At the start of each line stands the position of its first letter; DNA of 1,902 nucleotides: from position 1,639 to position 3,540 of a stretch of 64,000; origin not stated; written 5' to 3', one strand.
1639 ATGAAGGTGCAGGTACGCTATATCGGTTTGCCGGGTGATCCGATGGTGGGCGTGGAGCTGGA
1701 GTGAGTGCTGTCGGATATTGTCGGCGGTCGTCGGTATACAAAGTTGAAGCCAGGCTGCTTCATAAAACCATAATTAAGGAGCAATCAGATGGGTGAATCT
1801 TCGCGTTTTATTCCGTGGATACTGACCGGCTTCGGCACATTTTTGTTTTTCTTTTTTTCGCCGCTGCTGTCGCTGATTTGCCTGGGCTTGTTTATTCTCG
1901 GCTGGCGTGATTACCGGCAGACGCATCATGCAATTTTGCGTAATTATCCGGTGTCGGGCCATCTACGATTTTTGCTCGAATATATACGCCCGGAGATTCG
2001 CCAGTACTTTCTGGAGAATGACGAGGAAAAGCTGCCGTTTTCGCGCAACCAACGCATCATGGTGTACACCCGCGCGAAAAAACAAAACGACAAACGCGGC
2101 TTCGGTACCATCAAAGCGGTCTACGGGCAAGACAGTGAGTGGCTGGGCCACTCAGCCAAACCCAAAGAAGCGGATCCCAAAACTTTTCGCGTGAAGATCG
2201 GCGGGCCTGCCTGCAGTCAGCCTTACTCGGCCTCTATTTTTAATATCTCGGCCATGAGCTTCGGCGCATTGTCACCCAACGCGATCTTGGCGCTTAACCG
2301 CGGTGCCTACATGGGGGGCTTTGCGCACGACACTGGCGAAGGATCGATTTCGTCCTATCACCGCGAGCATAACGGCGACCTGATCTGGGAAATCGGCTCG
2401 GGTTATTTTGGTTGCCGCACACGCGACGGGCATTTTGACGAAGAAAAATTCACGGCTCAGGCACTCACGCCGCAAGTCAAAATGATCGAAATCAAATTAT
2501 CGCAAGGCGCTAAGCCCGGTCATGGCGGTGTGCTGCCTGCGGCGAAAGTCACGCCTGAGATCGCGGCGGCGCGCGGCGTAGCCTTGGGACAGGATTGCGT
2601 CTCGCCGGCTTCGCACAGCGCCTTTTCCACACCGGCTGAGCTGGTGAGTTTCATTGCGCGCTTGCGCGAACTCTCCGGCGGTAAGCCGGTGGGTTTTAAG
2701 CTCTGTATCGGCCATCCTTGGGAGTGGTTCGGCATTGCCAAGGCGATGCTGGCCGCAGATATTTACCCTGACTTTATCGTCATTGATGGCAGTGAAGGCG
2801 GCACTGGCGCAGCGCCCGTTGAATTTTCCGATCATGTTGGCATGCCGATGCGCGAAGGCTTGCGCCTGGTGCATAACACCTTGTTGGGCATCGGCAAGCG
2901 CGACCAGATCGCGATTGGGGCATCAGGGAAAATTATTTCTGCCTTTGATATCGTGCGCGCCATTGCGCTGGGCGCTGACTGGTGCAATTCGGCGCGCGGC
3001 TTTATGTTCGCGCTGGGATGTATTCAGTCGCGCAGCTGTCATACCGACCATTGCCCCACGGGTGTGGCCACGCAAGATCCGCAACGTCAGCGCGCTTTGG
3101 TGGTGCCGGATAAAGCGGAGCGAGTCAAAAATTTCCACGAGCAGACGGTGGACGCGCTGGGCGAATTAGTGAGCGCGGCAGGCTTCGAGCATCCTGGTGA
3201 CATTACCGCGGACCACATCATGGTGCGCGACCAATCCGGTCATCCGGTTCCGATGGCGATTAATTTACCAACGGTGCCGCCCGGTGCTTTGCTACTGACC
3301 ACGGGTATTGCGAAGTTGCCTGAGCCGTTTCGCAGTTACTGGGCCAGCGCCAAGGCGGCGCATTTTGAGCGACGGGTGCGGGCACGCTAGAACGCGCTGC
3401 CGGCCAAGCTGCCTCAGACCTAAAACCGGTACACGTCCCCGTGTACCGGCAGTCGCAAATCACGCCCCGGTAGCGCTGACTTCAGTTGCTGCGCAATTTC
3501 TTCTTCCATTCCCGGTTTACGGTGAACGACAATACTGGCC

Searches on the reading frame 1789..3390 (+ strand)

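Call 70: search_protein_families(library=pfam, proteins=[window:1789-3390:+], max_evalue=0.0001)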
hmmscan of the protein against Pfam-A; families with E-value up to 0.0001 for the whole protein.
window:1789-3390:+ (533 aa): 1 family
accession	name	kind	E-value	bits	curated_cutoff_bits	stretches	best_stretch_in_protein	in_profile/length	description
PF01645.23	Glu_synthase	-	1.6e-85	288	20.4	1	149-466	67-368/369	Conserved region in glutamate synthase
